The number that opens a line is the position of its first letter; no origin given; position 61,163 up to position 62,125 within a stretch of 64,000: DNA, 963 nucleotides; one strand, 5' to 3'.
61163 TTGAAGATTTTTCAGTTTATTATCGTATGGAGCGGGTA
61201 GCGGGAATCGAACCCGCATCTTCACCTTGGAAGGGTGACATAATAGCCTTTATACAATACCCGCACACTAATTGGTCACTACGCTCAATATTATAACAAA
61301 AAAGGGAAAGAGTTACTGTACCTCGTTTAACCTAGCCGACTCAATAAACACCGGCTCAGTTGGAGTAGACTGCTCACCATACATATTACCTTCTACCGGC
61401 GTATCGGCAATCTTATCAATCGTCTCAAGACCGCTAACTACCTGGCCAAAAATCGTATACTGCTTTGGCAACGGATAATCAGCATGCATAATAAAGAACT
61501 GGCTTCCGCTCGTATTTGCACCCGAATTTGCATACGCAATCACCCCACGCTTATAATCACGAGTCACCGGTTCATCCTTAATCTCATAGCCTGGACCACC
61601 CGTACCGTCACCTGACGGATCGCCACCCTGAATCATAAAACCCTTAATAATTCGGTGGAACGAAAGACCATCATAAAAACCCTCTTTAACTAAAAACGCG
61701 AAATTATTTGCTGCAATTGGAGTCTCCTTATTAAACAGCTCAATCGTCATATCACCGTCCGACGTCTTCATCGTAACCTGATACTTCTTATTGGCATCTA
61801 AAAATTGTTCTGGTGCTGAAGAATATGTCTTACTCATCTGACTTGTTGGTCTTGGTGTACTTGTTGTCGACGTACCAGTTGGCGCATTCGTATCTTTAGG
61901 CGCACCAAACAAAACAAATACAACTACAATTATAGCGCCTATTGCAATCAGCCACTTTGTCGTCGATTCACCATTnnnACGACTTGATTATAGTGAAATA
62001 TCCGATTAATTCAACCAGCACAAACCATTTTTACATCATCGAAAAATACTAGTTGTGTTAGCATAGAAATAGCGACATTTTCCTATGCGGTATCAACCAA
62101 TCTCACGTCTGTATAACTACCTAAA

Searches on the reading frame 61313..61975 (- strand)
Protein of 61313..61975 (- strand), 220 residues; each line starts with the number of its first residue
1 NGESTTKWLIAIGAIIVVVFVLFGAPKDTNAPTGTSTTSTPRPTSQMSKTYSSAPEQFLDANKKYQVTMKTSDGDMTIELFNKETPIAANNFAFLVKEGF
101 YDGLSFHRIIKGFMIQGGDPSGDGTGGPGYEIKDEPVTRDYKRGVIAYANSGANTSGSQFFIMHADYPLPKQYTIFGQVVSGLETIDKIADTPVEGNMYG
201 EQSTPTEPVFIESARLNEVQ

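Call 43: find_homologous_proteins(query=window:61313-61975:-, max_evalue=1e-20)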
Query window:61313-61975:- (220 aa): 5551 proteins with E <= 1e-20 among 8000 candidates; the best 120 are listed.
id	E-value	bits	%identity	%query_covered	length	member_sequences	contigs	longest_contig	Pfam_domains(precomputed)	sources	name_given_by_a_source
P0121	5.0e-111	388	100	79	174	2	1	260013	PF00160.27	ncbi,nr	ncbi:peptidylprolyl isomerase [candidate division WWE3 bacterium]|nr:peptidylprolyl isomerase [candi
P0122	1.4e-71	259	62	86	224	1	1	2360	PF00160.27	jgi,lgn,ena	-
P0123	1.6e-70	255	58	93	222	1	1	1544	PF00160.27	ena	-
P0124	2.3e-70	255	61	85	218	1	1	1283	PF00160.27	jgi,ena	-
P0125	4.8e-70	254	56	95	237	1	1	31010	PF00160.27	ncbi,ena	-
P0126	4.9e-70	254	56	95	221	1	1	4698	PF00160.27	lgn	-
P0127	2.3e-69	251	58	87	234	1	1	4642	PF00160.27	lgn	-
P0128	3.3e-69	251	60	86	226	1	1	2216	PF00160.27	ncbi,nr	ncbi:peptidylprolyl isomerase [candidate division WWE3 bacterium]|nr:peptidylprolyl isomerase [candi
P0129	6.1e-69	250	52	95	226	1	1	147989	PF00160.27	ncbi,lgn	-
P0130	1.4e-68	249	61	77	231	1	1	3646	PF00160.27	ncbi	-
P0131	7.2e-68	246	62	87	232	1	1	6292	PF00160.27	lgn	-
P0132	1.2e-67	246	54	95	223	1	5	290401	PF00160.27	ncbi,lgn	-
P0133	1.3e-67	246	54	95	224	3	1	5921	PF00160.27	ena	-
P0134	1.5e-67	245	50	97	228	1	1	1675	PF00160.27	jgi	jgi:peptidylprolyl isomerase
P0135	2.4e-67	245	66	77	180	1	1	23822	PF00160.27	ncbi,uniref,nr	ncbi:peptidylprolyl isomerase [candidate division WWE3 bacterium CG_4_10_14_0_2_um_filter_41_14]|uni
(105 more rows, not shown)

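Call 44: find_encoding_contigs(protein=P0135, flank=10000, max_places=2)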
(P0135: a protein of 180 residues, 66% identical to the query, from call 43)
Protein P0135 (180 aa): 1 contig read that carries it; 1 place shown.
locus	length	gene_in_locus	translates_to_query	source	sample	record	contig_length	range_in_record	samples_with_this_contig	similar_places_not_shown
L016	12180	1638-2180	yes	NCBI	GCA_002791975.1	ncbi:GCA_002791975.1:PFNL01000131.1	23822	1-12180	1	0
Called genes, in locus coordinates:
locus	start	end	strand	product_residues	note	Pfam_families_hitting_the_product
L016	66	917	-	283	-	PF00106:adh_short, PF01370:Epimerase (faint), PF08659:KR, PF13561:adh_short_C2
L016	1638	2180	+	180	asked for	PF00160:Pro_isomerase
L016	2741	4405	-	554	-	PF01743:PolyA_pol, PF12627:PolyA_pol_RNAbd (faint), PF01966:HD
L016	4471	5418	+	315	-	PF06691:DUF1189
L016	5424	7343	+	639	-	PF13687:DUF4153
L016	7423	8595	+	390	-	PF13742:tRNA_anti_2, PF02601:Exonuc_VII_L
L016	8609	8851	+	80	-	-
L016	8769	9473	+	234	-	PF00702:Hydrolase, PF13419:HAD_2, PF13242:Hydrolase_like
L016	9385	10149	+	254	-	PF02557:VanY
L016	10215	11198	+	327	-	PF03734:YkuD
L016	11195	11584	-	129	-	PF11948:DUF3465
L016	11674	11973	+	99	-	PF02325:CCB3_YggT (faint)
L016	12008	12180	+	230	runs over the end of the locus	PF26351:DUF8091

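Call 45: find_encoding_contigs(protein=P0132, flank=10000, max_places=2)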
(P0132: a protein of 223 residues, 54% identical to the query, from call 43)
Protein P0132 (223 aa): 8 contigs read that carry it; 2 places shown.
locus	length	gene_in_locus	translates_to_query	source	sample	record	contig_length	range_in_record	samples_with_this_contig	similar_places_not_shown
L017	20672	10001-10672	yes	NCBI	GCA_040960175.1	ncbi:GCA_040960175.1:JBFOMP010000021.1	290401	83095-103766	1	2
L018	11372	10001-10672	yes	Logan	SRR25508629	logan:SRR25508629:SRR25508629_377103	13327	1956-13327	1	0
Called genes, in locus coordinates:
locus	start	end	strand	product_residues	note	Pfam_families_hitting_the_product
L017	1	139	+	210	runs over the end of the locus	PF09084:NMT1 (faint), PF01634:HisG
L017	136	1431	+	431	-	PF00815:Histidinol_dh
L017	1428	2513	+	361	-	PF00155:Aminotran_1_2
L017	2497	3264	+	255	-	PF00702:Hydrolase, PF13419:HAD_2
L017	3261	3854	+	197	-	PF00475:IGPD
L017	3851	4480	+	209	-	PF00117:GATase, PF01174:SNO (weak), PF07685:GATase_3 (weak)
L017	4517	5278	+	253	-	PF00977:His_biosynth, PF03060:NMO (faint)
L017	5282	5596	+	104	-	PF01502:PRA-CH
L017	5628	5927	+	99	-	PF01503:PRA-PH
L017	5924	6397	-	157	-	-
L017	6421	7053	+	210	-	-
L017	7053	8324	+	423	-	PF01170:UPF0020, PF13847:Methyltransf_31 (weak)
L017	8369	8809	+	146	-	PF09424:YqeY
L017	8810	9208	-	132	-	-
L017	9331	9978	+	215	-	PF13624:SurA_N_3 (weak)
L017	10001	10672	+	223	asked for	PF00160:Pro_isomerase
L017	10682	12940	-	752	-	PF00133:tRNA-synt_1, PF09334:tRNA-synt_1g, PF08264:Anticodon_1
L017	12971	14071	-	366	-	PF00814:TsaD, PF22521:HypF_C_2 (weak)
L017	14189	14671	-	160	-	PF01467:CTP_transf_like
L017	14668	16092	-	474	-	PF12229:PG_binding_4, PF04294:VanW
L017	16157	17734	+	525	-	PF01547:SBP_bac_1, PF13416:SBP_bac_8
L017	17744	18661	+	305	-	-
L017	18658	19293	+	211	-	-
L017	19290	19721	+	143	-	-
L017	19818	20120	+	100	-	PF00166:Cpn10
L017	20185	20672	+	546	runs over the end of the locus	PF00118:Cpn60_TCP1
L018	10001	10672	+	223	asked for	PF00160:Pro_isomerase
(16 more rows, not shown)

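Call 46: find_encoding_contigs(protein=P0125, flank=10000, max_places=2)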
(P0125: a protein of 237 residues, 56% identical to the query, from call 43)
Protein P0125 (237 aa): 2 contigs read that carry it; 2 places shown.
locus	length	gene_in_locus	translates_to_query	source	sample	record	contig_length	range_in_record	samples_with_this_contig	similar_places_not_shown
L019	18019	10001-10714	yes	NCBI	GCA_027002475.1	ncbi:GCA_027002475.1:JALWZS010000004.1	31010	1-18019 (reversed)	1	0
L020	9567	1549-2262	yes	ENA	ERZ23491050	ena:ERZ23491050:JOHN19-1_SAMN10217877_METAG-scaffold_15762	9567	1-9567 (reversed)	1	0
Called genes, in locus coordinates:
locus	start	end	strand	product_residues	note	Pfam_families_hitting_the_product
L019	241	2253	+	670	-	PF00999:Na_H_Exchanger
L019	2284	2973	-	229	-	PF02463:SMC_N (weak), PF13555:AAA_29 (weak), PF00005:ABC_tran, PF13166:AAA_13 (faint), PF13304:AAA_21 (faint)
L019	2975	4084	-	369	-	PF12704:MacB_PCD, PF02687:FtsX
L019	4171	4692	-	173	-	PF00293:NUDIX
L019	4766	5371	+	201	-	-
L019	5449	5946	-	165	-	-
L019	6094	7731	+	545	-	PF07690:MFS_1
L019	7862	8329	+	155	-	PF14340:DUF4395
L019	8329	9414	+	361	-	PF01565:FAD_binding_4, PF02873:MurB_C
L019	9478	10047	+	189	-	PF01161:PBP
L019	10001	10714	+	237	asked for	PF00160:Pro_isomerase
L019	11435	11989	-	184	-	PF03848:TehB, PF02353:CMAS (weak), PF13489:Methyltransf_23 (weak), PF05175:MTS (weak), PF05401:NodS (weak), PF13649:Methyltransf_25, PF08241:Methyltransf_11, PF08242:Methyltransf_12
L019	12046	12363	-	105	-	-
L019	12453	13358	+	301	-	-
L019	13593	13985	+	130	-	PF12643:MazG-like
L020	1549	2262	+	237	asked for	PF00160:Pro_isomerase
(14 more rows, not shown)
